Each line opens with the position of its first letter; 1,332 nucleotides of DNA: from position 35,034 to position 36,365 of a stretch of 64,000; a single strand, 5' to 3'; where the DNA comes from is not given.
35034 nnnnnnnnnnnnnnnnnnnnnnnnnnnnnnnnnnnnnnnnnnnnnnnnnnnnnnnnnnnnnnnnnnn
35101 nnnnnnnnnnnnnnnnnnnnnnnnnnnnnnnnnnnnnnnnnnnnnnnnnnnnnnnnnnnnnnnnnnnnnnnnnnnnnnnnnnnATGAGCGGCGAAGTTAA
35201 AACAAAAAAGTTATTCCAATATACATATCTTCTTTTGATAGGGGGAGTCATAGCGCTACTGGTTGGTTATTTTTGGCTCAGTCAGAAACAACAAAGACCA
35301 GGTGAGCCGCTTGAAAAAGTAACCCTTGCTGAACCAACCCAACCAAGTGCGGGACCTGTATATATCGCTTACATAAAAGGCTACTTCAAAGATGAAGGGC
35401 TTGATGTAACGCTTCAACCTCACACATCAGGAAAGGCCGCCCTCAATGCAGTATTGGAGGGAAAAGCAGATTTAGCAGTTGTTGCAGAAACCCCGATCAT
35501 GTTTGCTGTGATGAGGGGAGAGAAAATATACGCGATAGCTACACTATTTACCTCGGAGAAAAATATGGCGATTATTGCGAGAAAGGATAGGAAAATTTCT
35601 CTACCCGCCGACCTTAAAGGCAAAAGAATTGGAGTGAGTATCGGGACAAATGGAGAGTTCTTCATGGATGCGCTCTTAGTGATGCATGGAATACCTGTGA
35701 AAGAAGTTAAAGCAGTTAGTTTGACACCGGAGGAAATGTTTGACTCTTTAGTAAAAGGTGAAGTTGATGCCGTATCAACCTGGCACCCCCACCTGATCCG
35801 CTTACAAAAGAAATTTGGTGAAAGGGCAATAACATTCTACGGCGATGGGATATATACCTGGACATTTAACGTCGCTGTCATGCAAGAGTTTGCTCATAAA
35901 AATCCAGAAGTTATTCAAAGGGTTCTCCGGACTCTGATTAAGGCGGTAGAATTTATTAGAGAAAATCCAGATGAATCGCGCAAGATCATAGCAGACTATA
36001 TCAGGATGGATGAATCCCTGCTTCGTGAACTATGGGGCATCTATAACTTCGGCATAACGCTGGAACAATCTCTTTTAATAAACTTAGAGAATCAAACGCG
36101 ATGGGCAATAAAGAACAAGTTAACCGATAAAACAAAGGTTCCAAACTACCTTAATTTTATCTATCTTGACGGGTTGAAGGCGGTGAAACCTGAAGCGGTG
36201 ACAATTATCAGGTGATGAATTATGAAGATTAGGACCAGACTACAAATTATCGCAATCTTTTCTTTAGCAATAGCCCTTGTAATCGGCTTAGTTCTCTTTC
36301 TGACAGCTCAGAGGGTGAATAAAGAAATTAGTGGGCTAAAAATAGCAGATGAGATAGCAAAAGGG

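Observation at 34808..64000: Inverted duplication of about 3.8 kb (substrate-binding protein gene plus hybrid kinase gene) flanking a catabolic island of about 22 kb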

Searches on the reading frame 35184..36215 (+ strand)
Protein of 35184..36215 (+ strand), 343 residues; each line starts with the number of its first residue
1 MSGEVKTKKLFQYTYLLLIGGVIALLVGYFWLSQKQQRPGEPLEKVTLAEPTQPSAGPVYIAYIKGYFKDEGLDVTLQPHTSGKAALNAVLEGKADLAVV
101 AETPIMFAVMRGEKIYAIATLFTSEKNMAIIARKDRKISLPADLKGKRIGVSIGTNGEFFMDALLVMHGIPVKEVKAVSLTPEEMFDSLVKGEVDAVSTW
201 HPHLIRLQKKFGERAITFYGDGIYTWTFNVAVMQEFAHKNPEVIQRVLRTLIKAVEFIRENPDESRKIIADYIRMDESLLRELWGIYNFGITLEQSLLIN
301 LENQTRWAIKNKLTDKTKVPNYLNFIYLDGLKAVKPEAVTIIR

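Call 5: search_protein_families(library=pfam, proteins=[window:35184-36215:+])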
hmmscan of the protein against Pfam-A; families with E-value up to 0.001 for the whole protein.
window:35184-36215:+ (343 aa): 5 families
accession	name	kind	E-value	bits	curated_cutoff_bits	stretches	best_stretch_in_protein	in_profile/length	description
PF09084.16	NMT1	-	2e-39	136.2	20.5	1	54-264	2-215/216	NMT1/THI5 like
PF13379.11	NMT1_2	-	2.3e-20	74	24.7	1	43-271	5-249/252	NMT1-like family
PF12974.12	Phosphonate-bd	-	8.7e-08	32.3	27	1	72-199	28-162/242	ABC transporter, phosphonate, periplasmic substrate-binding protein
PF04069.17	OpuAC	-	0.00012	22.2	21.2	1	64-249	20-224/257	Substrate binding domain of ABC-type glycine betaine transport system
PF16868.10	NMT1_3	-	0.00071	19.7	27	0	76-199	34-166/289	NMT1-like family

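Call 9: find_related_loci(query=window:35184-36215:+, collection=genome_contigs, flank=10000)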
Query window:35184-36215:+ (343 aa) in genome_contigs; peptide patterns used: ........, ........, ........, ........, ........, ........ (x = any residue, [..] = any of these).
53 stretches matched a pattern; 9 encode a relative of the query (tblastn E <= 1e-3); 9 distinct loci.
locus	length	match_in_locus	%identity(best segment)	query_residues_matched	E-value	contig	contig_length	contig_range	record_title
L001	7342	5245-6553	66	8-343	8e-150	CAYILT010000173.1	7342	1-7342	MAG TPA_asm: uncultured Nitrospiraceae bacterium isolate ERP119705_co22_392 genome assembly, contig: NODE_7786_length_73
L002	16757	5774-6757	50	16-343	4e-100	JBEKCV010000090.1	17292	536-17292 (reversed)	MAG: Thermodesulfovibrionales bacterium isolate SPRUCE 168 SPRUCE_168_90, whole genome shotgun sequence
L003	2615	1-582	71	150-343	7e-99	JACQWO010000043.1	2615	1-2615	MAG: Desulfobacterales bacterium isolate NC_groundwater_1491_Pr4_B-0.1um_43_5 SR1-18-B1_scaffold_266075, whole genome sh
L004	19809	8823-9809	44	17-343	1e-94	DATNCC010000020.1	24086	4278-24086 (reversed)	MAG TPA_asm: Dongiaceae bacterium isolate SMAG_U11204 k141_2888068, whole genome shotgun sequence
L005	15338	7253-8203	43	29-343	2e-83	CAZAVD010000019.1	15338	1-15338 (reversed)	MAG TPA_asm: uncultured Gammaproteobacteria bacterium isolate SRP200020_co1_195 genome assembly, contig: NODE_5163_lengt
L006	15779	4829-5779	40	29-343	3e-79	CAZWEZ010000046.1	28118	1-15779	MAG TPA_asm: uncultured Thalassospiraceae bacterium isolate binchicken_co85_32 genome assembly, contig: NODE_1008_length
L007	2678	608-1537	37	33-342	1e-73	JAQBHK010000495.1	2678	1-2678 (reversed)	MAG: Desulfobacterales bacterium isolate MAG_454_bin-01 454_bin-01_ctg-495, whole genome shotgun sequence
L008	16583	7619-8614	37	14-342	3e-73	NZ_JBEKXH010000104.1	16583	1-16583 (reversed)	MAG: Bradyrhizobium sp. isolate SPRUCE 647 SPRUCE_647_104, whole genome shotgun sequence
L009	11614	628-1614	42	17-343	1e-75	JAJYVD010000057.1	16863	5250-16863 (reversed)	MAG: Nitrospirae bacterium isolate FK1.bin72 NODE_3394_length_16863_cov_15.256095, whole genome shotgun sequence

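Call 25: search_protein_families(library=pfam, proteins=[L001:6561-7340:+, L002:6770-8578:+, L004:10007-12052:+, L005:8208-9050:+, L005:9050-11434:+, L006:5850-7751:+, L007:1555-2676:+, L008:8630-10444:+, L009:1628-3199:+, L003:1613-2614:+])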
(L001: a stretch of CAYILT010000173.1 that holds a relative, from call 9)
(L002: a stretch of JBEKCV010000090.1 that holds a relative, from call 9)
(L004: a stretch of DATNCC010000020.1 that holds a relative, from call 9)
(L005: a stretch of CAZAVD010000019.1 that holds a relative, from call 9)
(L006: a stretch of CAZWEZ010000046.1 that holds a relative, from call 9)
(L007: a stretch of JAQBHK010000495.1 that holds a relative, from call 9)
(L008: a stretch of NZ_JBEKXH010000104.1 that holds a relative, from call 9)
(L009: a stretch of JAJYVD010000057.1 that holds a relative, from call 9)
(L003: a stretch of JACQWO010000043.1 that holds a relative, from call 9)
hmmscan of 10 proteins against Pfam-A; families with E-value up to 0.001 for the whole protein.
L001:6561-7340:+ (260 aa): 1 family
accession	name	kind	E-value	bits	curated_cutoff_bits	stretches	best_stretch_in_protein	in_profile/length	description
PF00672.30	HAMP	-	5.4e-14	52.7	25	1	190-237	2-49/53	HAMP domain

L002:6770-8578:+ (602 aa): 4 families
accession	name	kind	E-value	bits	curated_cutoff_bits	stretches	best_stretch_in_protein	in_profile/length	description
PF02518.31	HATPase_c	-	7.1e-21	75.2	26.4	1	488-597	1-108/111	Histidine kinase-, DNA gyrase B-, and HSP90-like ATPase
PF00512.31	HisKA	-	3.4e-12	46.7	26.9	1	382-445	4-64/66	His Kinase A (phospho-acceptor) domain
PF00672.30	HAMP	-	5.7e-11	43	25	1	194-244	2-52/53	HAMP domain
PF08447.18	PAS_3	-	7.9e-09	36.1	25.6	1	271-342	2-74/89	PAS fold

L004:10007-12052:+ (681 aa): 5 families
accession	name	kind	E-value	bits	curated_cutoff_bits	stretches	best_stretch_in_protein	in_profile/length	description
PF02518.31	HATPase_c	-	2.4e-20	73.5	26.4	1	566-678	1-110/111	Histidine kinase-, DNA gyrase B-, and HSP90-like ATPase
PF13185.12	GAF_2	-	1e-14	55.4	28.6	1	285-417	2-124/136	GAF domain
PF00512.31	HisKA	-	1.4e-12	47.9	26.9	1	459-523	3-64/66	His Kinase A (phospho-acceptor) domain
PF00672.30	HAMP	-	2.3e-11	44.3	25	1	193-244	1-52/53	HAMP domain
PF01590.32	GAF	-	6.5e-05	23.9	22.4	1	288-421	3-126/133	GAF domain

L005:8208-9050:+ (280 aa): 1 family
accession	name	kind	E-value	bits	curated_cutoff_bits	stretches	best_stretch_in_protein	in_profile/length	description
PF00672.30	HAMP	-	2.2e-14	53.9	25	1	189-236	5-52/53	HAMP domain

L005:9050-11434:+ (794 aa): 14 families
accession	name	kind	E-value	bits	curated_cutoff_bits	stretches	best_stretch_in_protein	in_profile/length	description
PF02518.31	HATPase_c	-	4.7e-28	98.3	26.4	1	672-782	2-110/111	Histidine kinase-, DNA gyrase B-, and HSP90-like ATPase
PF13426.13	PAS_9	-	6e-18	65.5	27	1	443-549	2-102/103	PAS domain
PF00512.31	HisKA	-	2.9e-17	62.9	26.9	1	557-624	1-65/66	His Kinase A (phospho-acceptor) domain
PF14827.12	dCache_3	-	7.5e-16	58.9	25.7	1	47-301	4-237/239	Double sensory domain of two-component sensor kinase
PF00989.32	PAS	-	1.5e-15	57.6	22.6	1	435-548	4-113/113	PAS fold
PF08448.16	PAS_4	-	1.5e-14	54.6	23.1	1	440-552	3-109/110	PAS fold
PF00672.30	HAMP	-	6.5e-12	46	25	1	331-382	1-52/53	HAMP domain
PF13581.12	HATPase_c_2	-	6e-05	23.5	27.4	1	676-774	32-122/127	Histidine kinase-like ATPase domain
PF14501.12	HATPase_c_5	-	0.00015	22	22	1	678-770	8-93/102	GHKL domain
PF12860.13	PAS_7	-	0.00025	21.6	27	1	440-555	3-114/115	PAS fold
PF24820.1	Diguanyl_cycl_sensor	-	0.0004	20.7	28.1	0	441-535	5-100/109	Diguanylate cyclase-like sensor domain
PF13188.13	PAS_8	-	0.0004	20.6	21.8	0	437-486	6-55/65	PAS domain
PF13596.12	PAS_10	-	0.00047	21.2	22.1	0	435-549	2-106/106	PAS domain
PF08447.18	PAS_3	-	0.00055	20.6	25.6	0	457-543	4-87/89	PAS fold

L006:5850-7751:+ (633 aa): 3 families
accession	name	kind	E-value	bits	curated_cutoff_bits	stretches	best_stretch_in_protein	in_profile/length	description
PF02518.31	HATPase_c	-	1.4e-21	77.5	26.4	1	525-633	1-107/111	Histidine kinase-, DNA gyrase B-, and HSP90-like ATPase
PF00672.30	HAMP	-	2.1e-17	63.6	25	1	196-246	2-52/53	HAMP domain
PF00512.31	HisKA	-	1.9e-13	50.7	26.9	1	418-483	3-65/66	His Kinase A (phospho-acceptor) domain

L007:1555-2676:+ (374 aa): 3 families
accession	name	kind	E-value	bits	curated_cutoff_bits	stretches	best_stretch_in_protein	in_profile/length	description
PF07568.18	HisKA_2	-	2.9e-30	104.6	22.3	1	277-351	1-75/76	Histidine kinase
PF00672.30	HAMP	-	9.5e-12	45.5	25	1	191-242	2-53/53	HAMP domain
PF07536.20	HWE_HK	-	3.5e-06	28.1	22.8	1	277-330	1-52/83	HWE histidine kinase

L008:8630-10444:+ (604 aa): 6 families
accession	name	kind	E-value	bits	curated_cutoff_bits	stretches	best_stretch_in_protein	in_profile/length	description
PF02518.31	HATPase_c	-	3.6e-24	85.8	26.4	1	493-601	1-108/111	Histidine kinase-, DNA gyrase B-, and HSP90-like ATPase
PF00672.30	HAMP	-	9.8e-15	55.1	25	1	195-242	5-52/53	HAMP domain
PF13426.13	PAS_9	-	5.4e-09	36.7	27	1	258-358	3-103/103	PAS domain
PF00512.31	HisKA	-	7.7e-08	32.7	26.9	1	382-445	2-60/66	His Kinase A (phospho-acceptor) domain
PF13188.13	PAS_8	-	1.2e-05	25.4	21.8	1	247-289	2-44/65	PAS domain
PF08447.18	PAS_3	-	0.00028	21.5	25.6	1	269-352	2-88/89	PAS fold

L009:1628-3199:+ (523 aa): 6 families
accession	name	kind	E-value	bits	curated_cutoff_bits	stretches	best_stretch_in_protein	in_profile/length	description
PF02518.31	HATPase_c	-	4.3e-23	82.3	26.4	1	414-515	4-109/111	Histidine kinase-, DNA gyrase B-, and HSP90-like ATPase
PF00672.30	HAMP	-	2.7e-14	53.6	25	1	192-243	1-52/53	HAMP domain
PF00512.31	HisKA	-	0.00015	22.2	26.9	1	307-365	5-62/66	His Kinase A (phospho-acceptor) domain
PF03938.19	OmpH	-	0.00057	20.5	32.4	1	228-317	10-102/141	Outer membrane protein (OmpH-like)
PF14501.12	HATPase_c_5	-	0.00058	20.2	22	0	423-504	13-93/102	GHKL domain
PF06160.17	EzrA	-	0.00079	18.3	39.6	1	176-300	2-129/557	Septation ring formation regulator, EzrA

L003:1613-2614:+ (334 aa): 6 families
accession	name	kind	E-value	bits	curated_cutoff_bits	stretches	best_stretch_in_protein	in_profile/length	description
PF00672.30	HAMP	-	6.4e-14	52.4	25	1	126-177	2-53/53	HAMP domain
PF08447.18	PAS_3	-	2.4e-10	41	25.6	1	210-293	3-88/89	PAS fold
PF00989.32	PAS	-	2.4e-09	37.6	22.6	1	189-297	3-113/113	PAS fold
PF13426.13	PAS_9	-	4.5e-09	37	27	1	199-299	3-103/103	PAS domain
PF08448.16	PAS_4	-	7.6e-07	29.8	23.1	1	204-301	13-109/110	PAS fold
PF13188.13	PAS_8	-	1.4e-06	28.4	21.8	1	187-242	1-52/65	PAS domain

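Call 27: search_protein_families(library=ncbifam, proteins=[window:35184-36215:+])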
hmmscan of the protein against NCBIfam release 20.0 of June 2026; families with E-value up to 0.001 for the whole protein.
window:35184-36215:+ (343 aa): 8 families
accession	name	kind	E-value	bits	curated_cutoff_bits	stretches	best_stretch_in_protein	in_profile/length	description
TIGR01728.1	SsuA_fam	subfamily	7.6e-38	130.4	163.5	1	59-281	14-239/290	aliphatic sulfonate ABC transporter substrate-binding protein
TIGR01729.1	taurine_ABC_bnd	equivalog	7e-19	68.3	304.25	1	53-264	6-219/300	taurine ABC transporter substrate-binding protein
NF008588.0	PRK11553.1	subfamily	4.7e-15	55.3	299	1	83-279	66-261/319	aliphatic sulfonate ABC transporter substrate-binding protein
NF008553.0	PRK11480.1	equivalog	1e-13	51.2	490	1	52-265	29-242/320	taurine ABC transporter substrate-binding protein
TIGR02122.1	TRAP_TAXI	subfamily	1.6e-10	40.4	84.35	1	69-198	56-195/320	TAXI family TRAP transporter solute-binding subunit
NF040735.1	SBP_SaoX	equivalog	1.2e-09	37.8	300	1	60-279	19-239/330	ABC transporter substrate-binding subunit SaoX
TIGR01096.1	3A0103s03R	subfamily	0.0001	21.9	256.35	1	125-220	109-201/250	lysine/arginine/ornithine ABC transporter substrate-binding protein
NF008426.0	PRK11260.1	equivalog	0.00059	19.2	312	1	113-197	115-194/266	cystine ABC transporter substrate-binding protein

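Call 39: search_solved_structures(query=window:35184-36215:+, max_evalue=0.001)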
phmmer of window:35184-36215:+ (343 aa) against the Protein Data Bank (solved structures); distinct sequences matched with E-value up to 0.001: 14.
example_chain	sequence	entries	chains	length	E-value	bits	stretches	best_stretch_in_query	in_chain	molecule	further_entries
3qsl_A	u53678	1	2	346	8e-15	58.2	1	58-271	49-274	Putative exported protein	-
6ssy_A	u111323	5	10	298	1.7e-13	53.9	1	49-264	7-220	Taurine-binding periplasmic protein | Taurine ABC transporter substrate-binding protein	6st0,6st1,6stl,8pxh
4h6d_F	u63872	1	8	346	1.5e-12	50.8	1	51-196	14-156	Pyrimidine precursor biosynthesis enzyme THI5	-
4h65_A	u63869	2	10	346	7e-12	48.6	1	51-196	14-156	Pyrimidine precursor biosynthesis enzyme THI5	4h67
4nmy_A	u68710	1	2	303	1.4e-11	47.6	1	46-279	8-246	ABC-type transport system, extracellular solute-binding protein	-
2x26_A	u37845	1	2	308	7.9e-11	45.1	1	82-272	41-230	PERIPLASMIC ALIPHATIC SULPHONATES-BINDING PROTEIN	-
4esx_A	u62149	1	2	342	2.5e-10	43.5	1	54-178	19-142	Pyrimidine biosynthesis enzyme THI13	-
4esw_A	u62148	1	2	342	2.6e-10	43.4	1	54-178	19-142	Pyrimidine biosynthesis enzyme THI13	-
3ix1_A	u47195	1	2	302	6.9e-10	42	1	59-270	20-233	N-formyl-4-amino-5-aminomethyl-2-methylpyrimidine binding protein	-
3e4r_A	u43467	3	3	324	8.6e-09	38.4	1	80-270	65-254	Nitrate transport protein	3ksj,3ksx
3uif_A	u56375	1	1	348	2.4e-08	37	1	88-265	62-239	Sulfonate ABC transporter, periplasmic sulfonate-binding protein SsuA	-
4oen_A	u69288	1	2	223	1.8e-05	27.5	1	61-204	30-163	Second substrate binding domain of putative amino acid ABC transporter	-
4zv1_A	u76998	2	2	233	0.00018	24.3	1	86-245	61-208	AncQR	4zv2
6h30_A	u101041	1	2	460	0.0003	23.5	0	116-217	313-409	Glutamine ABC transporter permease and substrate binding protein protein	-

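Call 51: find_related_loci(query=window:35184-36215:+, collection=metagenome_contigs, flank=10000)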
Query window:35184-36215:+ (343 aa) in metagenome_contigs; peptide patterns used: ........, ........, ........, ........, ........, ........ (x = any residue, [..] = any of these).
111 stretches matched a pattern; 47 encode a relative of the query (tblastn E <= 1e-3); 47 distinct loci.
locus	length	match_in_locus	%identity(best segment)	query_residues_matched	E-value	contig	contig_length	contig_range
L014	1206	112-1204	65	22-343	2e-150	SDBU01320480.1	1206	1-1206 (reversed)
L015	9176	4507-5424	64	38-343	4e-126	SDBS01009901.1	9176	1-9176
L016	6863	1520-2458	51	32-343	6e-115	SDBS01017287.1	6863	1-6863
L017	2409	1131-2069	51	32-343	1e-120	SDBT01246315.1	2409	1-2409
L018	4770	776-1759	51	16-343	3e-110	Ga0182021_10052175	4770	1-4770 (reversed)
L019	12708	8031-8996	49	22-343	3e-101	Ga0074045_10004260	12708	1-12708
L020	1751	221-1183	50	23-343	3e-107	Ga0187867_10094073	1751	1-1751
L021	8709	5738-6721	50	16-343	9e-100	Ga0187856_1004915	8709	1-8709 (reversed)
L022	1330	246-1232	46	17-343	6e-104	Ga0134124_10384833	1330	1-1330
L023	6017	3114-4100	44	17-343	2e-94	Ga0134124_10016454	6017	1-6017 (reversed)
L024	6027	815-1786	41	16-343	1e-80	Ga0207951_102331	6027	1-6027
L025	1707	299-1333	40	1-343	2e-84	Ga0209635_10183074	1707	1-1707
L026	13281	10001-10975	40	22-343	8e-79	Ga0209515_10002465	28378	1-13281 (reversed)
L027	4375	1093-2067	40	22-343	7e-79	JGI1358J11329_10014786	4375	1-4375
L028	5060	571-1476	42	42-343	4e-78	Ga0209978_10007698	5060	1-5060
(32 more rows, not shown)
